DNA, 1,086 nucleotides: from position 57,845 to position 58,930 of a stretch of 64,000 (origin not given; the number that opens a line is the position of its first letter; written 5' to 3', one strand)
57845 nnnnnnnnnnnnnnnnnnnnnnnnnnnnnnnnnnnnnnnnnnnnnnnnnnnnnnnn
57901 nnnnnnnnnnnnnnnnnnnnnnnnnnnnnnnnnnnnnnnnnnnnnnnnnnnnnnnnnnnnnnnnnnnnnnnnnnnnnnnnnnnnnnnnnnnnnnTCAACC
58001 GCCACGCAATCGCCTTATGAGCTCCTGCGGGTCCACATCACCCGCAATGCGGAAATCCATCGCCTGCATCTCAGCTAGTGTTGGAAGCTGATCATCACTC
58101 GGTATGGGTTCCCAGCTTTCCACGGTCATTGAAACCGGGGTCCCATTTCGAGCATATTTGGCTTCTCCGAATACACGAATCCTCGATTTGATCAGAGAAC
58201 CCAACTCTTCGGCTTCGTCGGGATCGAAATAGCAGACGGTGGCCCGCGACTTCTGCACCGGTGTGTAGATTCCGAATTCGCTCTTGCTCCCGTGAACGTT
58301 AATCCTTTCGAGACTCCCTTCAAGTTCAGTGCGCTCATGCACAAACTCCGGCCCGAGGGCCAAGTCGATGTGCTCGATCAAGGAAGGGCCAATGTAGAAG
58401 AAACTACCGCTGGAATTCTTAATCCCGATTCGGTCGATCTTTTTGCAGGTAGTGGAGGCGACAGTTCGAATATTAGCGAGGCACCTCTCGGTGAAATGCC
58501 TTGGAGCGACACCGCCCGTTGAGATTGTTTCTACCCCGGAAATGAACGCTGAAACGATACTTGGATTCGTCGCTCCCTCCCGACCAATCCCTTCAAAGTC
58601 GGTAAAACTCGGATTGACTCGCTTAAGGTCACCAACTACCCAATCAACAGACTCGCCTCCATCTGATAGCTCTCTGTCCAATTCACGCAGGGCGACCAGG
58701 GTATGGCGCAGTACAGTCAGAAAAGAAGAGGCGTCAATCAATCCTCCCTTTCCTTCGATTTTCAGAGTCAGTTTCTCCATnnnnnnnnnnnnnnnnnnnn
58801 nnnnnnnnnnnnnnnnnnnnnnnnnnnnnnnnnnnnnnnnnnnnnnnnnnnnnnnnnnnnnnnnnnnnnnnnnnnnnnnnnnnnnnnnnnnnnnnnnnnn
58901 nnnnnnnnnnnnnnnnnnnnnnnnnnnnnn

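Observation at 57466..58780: Overlapping two-gene module on the tRNA-Pro islet: an unrecognised 261-aa protein followed by an extended PIN nuclease (candidate novel toxin-antitoxin or defence system)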

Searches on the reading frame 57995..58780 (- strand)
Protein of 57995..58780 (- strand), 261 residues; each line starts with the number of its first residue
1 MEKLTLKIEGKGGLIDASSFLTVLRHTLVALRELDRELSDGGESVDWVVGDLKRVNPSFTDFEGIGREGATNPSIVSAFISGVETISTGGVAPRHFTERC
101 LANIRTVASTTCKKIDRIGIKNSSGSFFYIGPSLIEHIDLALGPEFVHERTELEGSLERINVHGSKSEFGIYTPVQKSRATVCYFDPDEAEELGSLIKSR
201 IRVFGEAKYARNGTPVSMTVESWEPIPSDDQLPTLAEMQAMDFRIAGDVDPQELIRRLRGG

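Call 6: search_protein_families(library=pfam, proteins=[window:57995-58780:-], max_evalue=1)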
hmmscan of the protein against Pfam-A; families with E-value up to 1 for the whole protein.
window:57995-58780:- (261 aa): 1 family
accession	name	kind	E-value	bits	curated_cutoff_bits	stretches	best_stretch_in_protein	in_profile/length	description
PF17413.7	VirB7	-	0.24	11.2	25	1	211-232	7-28/35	Outer membrane lipoprotein virB7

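Call 7: search_protein_families(library=padloc, proteins=[window:57995-58780:-], max_evalue=1)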
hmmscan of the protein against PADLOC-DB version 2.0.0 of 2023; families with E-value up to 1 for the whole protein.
window:57995-58780:- (261 aa): 0 families

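Call 8: search_protein_families(library=ncbifam, proteins=[window:57995-58780:-], max_evalue=1)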
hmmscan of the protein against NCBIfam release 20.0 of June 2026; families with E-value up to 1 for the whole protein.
window:57995-58780:- (261 aa): 0 families

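Call 9: search_protein_families(library=phrogs, proteins=[window:57995-58780:-], max_evalue=1)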
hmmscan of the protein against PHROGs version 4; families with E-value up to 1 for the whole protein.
window:57995-58780:- (261 aa): 0 families

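Call 10: search_solved_structures(query=window:57995-58780:-, max_evalue=10)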
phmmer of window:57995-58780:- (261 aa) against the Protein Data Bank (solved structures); distinct sequences matched with E-value up to 10: 1.
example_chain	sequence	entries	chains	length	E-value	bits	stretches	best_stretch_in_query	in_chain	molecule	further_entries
8v3b_a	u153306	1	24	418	0.36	13.6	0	5-52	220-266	O43_129_+4 component B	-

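Call 12: find_homologous_proteins(query=window:57995-58780:-, max_evalue=0.001)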
Query window:57995-58780:- (261 aa): 2 proteins with E <= 0.001 among 1057 candidates.
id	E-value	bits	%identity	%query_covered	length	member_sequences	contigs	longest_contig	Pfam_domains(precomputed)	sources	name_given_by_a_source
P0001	6.1e-169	578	100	100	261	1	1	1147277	-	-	-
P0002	3.5e-9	55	23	98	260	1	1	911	-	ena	-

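Call 17: find_encoding_contigs(protein=P0002, flank=10000)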
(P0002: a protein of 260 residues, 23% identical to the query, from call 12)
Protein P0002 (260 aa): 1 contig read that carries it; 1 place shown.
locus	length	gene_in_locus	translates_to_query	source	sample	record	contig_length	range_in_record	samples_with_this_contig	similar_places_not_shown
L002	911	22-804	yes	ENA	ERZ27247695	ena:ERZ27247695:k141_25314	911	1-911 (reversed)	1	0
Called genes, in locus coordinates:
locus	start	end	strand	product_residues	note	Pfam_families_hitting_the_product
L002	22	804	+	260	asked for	-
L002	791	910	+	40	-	?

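Call 23: predict_structure(protein=window:57995-58780:-)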
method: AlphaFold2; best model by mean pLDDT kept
length: 261 residues; sequences in the alignment: 1
mean_pLDDT: 40.2   pTM: 0.25
mean pLDDT of the five models: 40.2, 31.2, 30.7, 30.1, 28.0
residues with pLDDT >= 90: 0; 70-90: 0; 50-70: 25; < 50: 236
segments of 3 or more residues with pLDDT < 50: 1-32, 34-43, 51-58, 65-78, 81-146, 165-170, 172-252, 254-261
pLDDT, mean of each block of 10 residues (from residue 1): 24 33 45 48 48 48 47 47 44 41 39 30 28 37 49 51 49 41 37 38 28 30 34 44 41 46 33
secondary structure, 60 per line:
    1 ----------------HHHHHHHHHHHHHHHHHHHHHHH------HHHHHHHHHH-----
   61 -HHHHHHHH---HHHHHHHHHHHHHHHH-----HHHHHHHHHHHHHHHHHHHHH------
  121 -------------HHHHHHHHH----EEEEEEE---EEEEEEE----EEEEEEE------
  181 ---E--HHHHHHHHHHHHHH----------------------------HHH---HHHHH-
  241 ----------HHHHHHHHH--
elements in order: H17-39 H46-55 H62-69 H73-88 H94-114 H134-142 E147-153 E157-163 E168-174 H187-200 H235-239 H251-259

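Call 29: search_protein_representatives(protein=window:57995-58780:-)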
Query: 261 residues. Proteins with E-value up to 0.001 (for the whole library): 1106; up to 1e-10: 312; up to 1e-30: 4. The best 150 are listed.
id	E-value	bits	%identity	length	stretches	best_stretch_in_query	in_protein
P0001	1.9e-169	578.0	100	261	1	1-261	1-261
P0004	3.3e-33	131.7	35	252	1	4-259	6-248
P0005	5.3e-31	124.5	29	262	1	2-259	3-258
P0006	5.4e-31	124.4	33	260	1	4-259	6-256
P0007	2.1e-28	116.0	30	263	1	2-259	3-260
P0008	4.1e-27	111.7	31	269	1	3-261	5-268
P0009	7.6e-27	110.8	32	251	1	2-259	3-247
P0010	1.1e-25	107.0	31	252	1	3-259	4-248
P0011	1.3e-25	106.8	32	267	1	2-259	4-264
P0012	2.7e-25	105.8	28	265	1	2-259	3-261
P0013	3.3e-25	105.5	32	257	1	5-259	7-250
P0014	4.9e-25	104.9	30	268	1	3-259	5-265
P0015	7.6e-25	104.3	34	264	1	3-259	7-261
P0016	1.4e-24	103.5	31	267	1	3-255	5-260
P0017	1.9e-24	103.0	30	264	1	2-260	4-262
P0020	2.9e-24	102.4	30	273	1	3-260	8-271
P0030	6.9e-22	94.6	34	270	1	3-258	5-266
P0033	2.2e-21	93.0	25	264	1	2-259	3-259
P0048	7.9e-20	87.9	29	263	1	13-259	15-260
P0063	1.2e-17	80.7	31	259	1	2-260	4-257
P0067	2.0e-17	80.0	25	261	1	2-259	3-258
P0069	6.0e-17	78.4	28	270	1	3-260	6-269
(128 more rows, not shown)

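Call 32: search_protein_families(library=pfam, alignment_id=A1, max_evalue=0.01)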
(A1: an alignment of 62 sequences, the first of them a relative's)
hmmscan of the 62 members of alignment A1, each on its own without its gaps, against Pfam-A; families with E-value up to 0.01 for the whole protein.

A. member 1, P0001 (261 aa): 0 families

B. families by the number of members that match (of 62 scanned): 1 family
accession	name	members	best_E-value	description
PF01336.31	tRNA_anti-codon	1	0.00067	OB-fold nucleic acid binding domain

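Call 33: search_solved_structures(query=A1, max_evalue=10, show_alignments=2)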
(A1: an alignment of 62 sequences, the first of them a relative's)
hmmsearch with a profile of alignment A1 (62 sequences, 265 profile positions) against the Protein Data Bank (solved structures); distinct sequences matched with E-value up to 10: 7.
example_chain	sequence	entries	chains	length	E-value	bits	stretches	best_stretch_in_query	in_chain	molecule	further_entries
8qup_A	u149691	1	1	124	0.16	14.4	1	83-152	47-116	Bop1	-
5b2a_O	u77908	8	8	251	0.22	14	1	130-218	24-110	Outer surface protein A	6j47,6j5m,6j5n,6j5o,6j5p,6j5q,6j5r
6v39_g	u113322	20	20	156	0.31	13.5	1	74-149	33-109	30S ribosomal protein S7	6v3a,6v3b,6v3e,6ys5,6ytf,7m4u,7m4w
1r0u_A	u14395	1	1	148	0.37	13.2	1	54-147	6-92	protein ywiB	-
6j9r_A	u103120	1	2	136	0.99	11.9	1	70-123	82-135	Brain tumor protein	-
7ny0_A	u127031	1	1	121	1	11.8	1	81-152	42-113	Boskar4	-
9if7_63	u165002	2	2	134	1.2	11.6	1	242-264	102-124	Sm domain-containing protein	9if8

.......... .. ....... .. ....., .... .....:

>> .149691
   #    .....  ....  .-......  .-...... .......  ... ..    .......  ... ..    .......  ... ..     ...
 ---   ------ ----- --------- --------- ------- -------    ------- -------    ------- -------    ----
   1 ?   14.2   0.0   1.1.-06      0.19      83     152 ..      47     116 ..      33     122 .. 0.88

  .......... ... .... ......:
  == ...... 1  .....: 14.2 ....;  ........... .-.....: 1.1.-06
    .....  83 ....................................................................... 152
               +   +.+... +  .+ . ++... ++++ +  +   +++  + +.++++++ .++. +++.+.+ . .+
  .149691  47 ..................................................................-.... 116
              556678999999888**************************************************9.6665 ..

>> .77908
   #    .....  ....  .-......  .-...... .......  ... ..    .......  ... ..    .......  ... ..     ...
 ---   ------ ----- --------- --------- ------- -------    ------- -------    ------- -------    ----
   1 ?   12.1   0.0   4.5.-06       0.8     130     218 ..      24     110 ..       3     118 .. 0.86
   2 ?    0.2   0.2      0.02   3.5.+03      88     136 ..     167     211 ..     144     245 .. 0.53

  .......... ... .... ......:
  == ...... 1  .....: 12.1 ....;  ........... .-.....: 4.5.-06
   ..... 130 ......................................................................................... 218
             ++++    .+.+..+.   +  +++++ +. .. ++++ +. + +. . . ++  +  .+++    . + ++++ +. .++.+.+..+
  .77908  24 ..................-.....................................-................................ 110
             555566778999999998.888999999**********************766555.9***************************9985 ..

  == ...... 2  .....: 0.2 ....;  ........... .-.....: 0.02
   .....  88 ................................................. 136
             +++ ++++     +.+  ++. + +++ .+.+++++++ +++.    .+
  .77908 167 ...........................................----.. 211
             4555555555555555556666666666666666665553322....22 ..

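Call 38: find_homologous_proteins(query=A1, max_evalue=0.00001)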
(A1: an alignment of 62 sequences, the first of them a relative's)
Query A1 (62 sequences) (261 aa, profile of the alignment): 6 proteins with E <= 0.00001 among 8000 candidates.
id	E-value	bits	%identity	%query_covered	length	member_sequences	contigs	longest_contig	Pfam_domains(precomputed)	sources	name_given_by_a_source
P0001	1.6e-73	265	100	100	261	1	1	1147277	-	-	-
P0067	6.1e-72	260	25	99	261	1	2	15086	-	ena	-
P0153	8.4e-69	250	25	98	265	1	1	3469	-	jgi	jgi:hypothetical protein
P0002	1.6e-65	239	23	98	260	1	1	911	-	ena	-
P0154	5.9e-41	159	25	66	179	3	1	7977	-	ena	-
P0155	1.5e-37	147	24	88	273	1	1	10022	-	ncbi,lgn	-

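Call 39: find_encoding_contigs(protein=P0067, flank=8000)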
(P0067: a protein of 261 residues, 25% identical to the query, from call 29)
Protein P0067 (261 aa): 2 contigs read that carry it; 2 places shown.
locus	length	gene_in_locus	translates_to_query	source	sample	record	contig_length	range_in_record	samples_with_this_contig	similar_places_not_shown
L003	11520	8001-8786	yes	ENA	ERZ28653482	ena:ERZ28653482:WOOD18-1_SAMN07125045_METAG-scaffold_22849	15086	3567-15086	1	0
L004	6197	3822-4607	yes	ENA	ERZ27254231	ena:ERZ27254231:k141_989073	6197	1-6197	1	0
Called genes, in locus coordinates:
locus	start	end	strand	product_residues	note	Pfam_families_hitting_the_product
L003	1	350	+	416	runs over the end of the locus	-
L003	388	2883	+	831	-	PF00403:HMA, PF00122:E1-E2_ATPase, PF00702:Hydrolase, PF12710:HAD (faint)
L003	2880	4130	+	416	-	PF07221:GlcNAc_2-epim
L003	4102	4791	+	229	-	PF02545:Maf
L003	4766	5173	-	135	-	PF05597:Phasin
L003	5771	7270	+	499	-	PF00083:Sugar_tr, PF07690:MFS_1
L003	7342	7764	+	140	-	PF00582:Usp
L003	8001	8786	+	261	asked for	-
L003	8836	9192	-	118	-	-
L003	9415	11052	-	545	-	PF00118:Cpn60_TCP1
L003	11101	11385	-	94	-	PF00166:Cpn10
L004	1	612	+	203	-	?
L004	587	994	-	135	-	PF05597:Phasin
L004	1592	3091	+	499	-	PF00083:Sugar_tr, PF07690:MFS_1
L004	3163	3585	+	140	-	PF00582:Usp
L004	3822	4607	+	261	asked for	-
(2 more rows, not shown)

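Call 40: find_encoding_contigs(protein=P0155, flank=8000)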
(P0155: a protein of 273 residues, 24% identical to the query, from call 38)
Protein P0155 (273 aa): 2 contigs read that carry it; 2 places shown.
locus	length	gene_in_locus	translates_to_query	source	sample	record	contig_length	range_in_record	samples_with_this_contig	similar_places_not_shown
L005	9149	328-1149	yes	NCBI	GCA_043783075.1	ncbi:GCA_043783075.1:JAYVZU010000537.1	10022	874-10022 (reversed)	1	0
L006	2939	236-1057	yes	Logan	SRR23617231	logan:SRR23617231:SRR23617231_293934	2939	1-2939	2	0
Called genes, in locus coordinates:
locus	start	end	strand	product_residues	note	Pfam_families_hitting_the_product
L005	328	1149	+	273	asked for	-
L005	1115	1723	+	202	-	PF01850:PIN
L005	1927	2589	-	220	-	-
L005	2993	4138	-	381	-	PF01565:FAD_binding_4, PF02913:FAD-oxidase_C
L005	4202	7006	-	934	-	PF13620:CarboxypepD_reg (faint), PF07715:Plug, PF00593:TonB_dep_Rec_b-barrel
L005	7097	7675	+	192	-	PF04542:Sigma70_r2, PF08281:Sigma70_r4_2, PF04545:Sigma70_r4 (weak)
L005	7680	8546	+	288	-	-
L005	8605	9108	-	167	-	PF13474:SnoaL_3 (weak), PF14534:DUF4440 (weak)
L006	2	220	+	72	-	?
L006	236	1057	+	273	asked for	-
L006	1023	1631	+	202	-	PF01850:PIN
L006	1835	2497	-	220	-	-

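Call 41: find_encoding_contigs(protein=P0154, flank=8000)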
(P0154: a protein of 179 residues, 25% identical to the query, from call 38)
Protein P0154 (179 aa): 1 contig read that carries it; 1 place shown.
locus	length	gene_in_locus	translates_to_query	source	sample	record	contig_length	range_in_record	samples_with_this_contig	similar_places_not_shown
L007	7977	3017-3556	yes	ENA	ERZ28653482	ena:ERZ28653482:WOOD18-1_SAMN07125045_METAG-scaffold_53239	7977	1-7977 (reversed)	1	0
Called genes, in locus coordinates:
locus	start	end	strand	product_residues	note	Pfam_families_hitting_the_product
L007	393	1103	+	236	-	PF05685:Uma2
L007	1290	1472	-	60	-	-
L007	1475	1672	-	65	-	PF15919:HicB_lk_antitox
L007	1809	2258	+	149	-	-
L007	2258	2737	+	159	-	PF12762:DDE_Tnp_IS1595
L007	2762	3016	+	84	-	-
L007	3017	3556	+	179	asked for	-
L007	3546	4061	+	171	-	PF01850:PIN (weak)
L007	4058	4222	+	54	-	-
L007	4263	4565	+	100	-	-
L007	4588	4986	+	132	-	-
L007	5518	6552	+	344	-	-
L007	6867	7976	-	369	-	?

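Call 42: find_encoding_contigs(protein=P0153, flank=8000)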
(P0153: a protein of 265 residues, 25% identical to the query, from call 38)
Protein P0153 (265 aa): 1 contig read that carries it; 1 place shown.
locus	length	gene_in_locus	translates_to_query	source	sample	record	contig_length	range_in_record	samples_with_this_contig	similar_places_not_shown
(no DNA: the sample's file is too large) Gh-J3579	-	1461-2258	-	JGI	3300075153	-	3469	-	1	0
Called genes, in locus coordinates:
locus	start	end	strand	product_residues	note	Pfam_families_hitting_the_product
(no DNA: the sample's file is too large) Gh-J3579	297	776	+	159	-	PF12760:Zn_ribbon_IS1595 (weak), PF12762:DDE_Tnp_IS1595 (faint)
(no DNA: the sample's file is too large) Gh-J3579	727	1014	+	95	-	PF12762:DDE_Tnp_IS1595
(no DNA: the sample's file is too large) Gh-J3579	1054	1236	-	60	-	-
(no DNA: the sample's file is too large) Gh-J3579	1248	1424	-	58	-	-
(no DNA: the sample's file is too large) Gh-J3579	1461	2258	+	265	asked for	-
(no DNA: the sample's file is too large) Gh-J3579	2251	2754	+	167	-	PF01850:PIN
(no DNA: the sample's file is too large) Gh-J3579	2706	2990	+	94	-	-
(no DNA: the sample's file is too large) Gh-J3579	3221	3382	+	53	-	-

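Call 43: find_encoding_contigs(protein=P0004, flank=8000)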
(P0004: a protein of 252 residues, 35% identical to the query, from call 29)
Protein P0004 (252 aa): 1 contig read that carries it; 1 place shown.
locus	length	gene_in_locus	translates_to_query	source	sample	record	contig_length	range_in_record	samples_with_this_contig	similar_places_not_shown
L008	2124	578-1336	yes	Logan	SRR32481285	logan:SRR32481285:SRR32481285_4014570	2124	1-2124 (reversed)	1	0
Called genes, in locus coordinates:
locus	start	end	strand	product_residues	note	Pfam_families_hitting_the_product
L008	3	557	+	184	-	?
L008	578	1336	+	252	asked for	-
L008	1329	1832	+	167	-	PF01850:PIN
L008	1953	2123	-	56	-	?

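Call 44: predict_structure(alignment_id=A1)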
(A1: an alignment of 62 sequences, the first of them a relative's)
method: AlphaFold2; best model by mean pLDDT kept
length: 261 residues; sequences in the alignment: 62
mean_pLDDT: 93.3   pTM: 0.79
mean pLDDT of the five models: 93.3, 92.9, 92.6, 92.2, 92.0
residues with pLDDT >= 90: 209; 70-90: 48; 50-70: 4; < 50: 0
segments of 3 or more residues with pLDDT < 50: none
pLDDT, mean of each block of 10 residues (from residue 1): 96 95 98 97 96 90 96 94 97 96 97 95 93 96 95 96 96 87 97 97 97 95 94 86 77 76 55
secondary structure, 60 per line:
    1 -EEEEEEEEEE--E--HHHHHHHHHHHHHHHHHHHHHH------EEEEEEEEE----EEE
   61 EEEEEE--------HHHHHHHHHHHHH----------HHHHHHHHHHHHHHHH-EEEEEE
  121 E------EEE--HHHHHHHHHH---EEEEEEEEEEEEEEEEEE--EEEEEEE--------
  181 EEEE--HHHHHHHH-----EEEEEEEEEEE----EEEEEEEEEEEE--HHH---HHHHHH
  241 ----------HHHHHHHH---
elements in order: E2-11 H17-38 E45-53 E58-66 H75-87 H98-113 E115-121 E128-130 H133-142 E146-163 E166-172 E181-184 H187-194 E200-210 E215-226 H235-240 H251-258

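Call 46: fold_search(model_id=the predicted structure, library=pdb)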
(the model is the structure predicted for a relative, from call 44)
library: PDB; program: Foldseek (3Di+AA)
matches with E <= 10: 1015; with E <= 0.001: 9
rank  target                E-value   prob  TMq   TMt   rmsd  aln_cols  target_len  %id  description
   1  3kf6_A                2.9e-04  1.00  0.25  0.45   8.4       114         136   15  Crystal structure of S. pombe Stn1-ten1 complex (released 2009-12-22)
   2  4ycv_B                4.1e-04  1.00  0.23  0.13   9.8       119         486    8  Crystal structure of cladosporin in complex with plasmodium lysyl-tRNA synthetase (released 2015-06-24)
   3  8soj_B                5.5e-04  1.00  0.21  0.13  12.6       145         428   10  Cryo-EM structure of human CST bound to POT1(ESDL)/TPP1 in the absence of telomeric ssDNA (released 2023-06-07)
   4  4h02_B                6.5e-04  1.00  0.22  0.13  10.1       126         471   12  Crystal structure of P. falciparum Lysyl-tRNA synthetase (released 2013-05-01)
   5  8d0b_B                6.9e-04  1.00  0.21  0.16  11.1       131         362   13  Human CST-DNA polymerase alpha/primase preinitiation complex bound to 4xTEL-foldback template (released 2022-06-22)
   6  8sok_B                8.2e-04  1.00  0.22  0.16   9.6       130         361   12  Cryo-EM structure of human CST bound to POT1(ESDL)/TPP1 in the presence of telomeric ssDNA (released 2023-06-07)
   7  6wbd_A                9.2e-04  1.00  0.24  0.14   9.3       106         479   14  Crystal Structure of Lysyl-tRNA synthetase from Stenotrophomonas maltophilia with bound L-lysine (released 2020-04-08)
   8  4joi_B                9.2e-04  1.00  0.21  0.37   8.6       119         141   11  Crystal structure of the human telomeric Stn1-Ten1 complex (released 2013-05-29)
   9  6aqh_B                9.8e-04  1.00  0.23  0.13   8.0       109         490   13  Crystal Structure of Lysyl-tRNA Synthetase from Mycobacterium thermoresistibile complexed with L-lysine and Cladospori (released 2017-08-30)
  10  5vl1_D                1.3e-03  1.00  0.21  0.12   9.4       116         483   16  Crystal Structure of Lysyl-tRNA Synthetase from Mycobacterium ulcerans complexed with L-lysine (released 2017-05-10)
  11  9mj5_B                1.4e-03  1.00  0.24  0.30  14.5       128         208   10  Catalytic domain of human DNA polymerase alpha in complex with DNA and RPA (released 2025-02-19)
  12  4dpg_D                1.5e-03  1.00  0.24  0.13  10.7       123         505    9  Crystal Structure of Human LysRS: P38/AIMP2 Complex I (released 2013-02-13)
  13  5hgq_C                1.5e-03  1.00  0.23  0.13   9.5       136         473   12  Loa loa Lysyl-tRNA synthetase in complex with Cladosporin. (released 2016-10-26)
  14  4joi_A                1.6e-03  1.00  0.22  0.38   7.6       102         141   11  Crystal structure of the human telomeric Stn1-Ten1 complex (released 2013-05-29)
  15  6wbd_B                1.7e-03  1.00  0.24  0.13   9.4       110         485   15  Crystal Structure of Lysyl-tRNA synthetase from Stenotrophomonas maltophilia with bound L-lysine (released 2020-04-08)
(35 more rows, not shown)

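Call 48: search_dna_similar(query=window:57995-58780:-, collection=plasmids, mode=protein, max_evalue=0.001, max_rows=30)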
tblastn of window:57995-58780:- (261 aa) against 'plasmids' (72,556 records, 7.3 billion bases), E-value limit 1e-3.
No match.

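Call 49: search_dna_similar(query=window:57995-58780:-, collection=phages, mode=protein, max_evalue=0.001, max_rows=30)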
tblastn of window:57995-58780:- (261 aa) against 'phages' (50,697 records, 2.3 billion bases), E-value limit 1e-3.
Records with a match: 1; places in all: 1; records where one place covers at least 80% of the query: 1.
Best place of each record, by identity: <60% 1.
By first word of the organism name: Pseudomonas 1.
By host as written in the record: Pseudomonas aeruginosa 1.
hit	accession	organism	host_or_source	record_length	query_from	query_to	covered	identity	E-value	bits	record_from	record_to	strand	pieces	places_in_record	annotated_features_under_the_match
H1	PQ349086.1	Pseudomonas phage vB_PaeS_AV001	Pseudomonas aeruginosa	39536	4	261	99%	23.4%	1e-8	61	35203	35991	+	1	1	hypothetical protein | repressor protein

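Call 50: get_annotated_region(hit=H1, flank=5000)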
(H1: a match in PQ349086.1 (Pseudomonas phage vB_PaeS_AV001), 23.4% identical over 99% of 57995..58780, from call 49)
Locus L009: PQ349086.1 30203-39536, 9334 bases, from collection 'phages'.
description: Pseudomonas phage vB_PaeS_AV001, complete genome.
organism: Pseudomonas phage vB_PaeS_AV001 (NCBI taxid 3366615)
taxonomy: Viruses
host: Pseudomonas aeruginosa; source: -; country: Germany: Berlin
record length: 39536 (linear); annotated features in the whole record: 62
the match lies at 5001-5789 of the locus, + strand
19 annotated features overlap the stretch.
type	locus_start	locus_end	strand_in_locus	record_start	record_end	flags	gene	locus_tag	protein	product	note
CDS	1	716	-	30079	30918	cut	-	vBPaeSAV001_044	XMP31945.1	replisome organizer protein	-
CDS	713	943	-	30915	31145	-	-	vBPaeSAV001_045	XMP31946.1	hypothetical protein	-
CDS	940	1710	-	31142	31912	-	-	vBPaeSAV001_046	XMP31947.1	regulatory protein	-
CDS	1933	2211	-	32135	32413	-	-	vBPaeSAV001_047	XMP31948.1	hypothetical protein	-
CDS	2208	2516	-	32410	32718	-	-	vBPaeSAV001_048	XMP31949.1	hypothetical protein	-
CDS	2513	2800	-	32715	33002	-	-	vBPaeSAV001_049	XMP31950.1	hypothetical protein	-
CDS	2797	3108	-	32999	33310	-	-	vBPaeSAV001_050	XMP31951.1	hypothetical protein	-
CDS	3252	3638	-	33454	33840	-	-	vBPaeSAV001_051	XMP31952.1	hypothetical protein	-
CDS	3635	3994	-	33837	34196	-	-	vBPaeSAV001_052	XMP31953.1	hypothetical protein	-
CDS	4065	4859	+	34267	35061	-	-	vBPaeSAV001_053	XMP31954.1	repressor protein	-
CDS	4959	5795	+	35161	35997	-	-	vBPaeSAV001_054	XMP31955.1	hypothetical protein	-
CDS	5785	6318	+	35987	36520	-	-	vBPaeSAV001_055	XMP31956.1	repressor protein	-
CDS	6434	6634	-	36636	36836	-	-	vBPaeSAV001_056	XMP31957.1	hypothetical protein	-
CDS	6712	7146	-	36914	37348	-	-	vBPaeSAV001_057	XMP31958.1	hypothetical protein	-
CDS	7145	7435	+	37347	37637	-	-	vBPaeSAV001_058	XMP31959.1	hypothetical protein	-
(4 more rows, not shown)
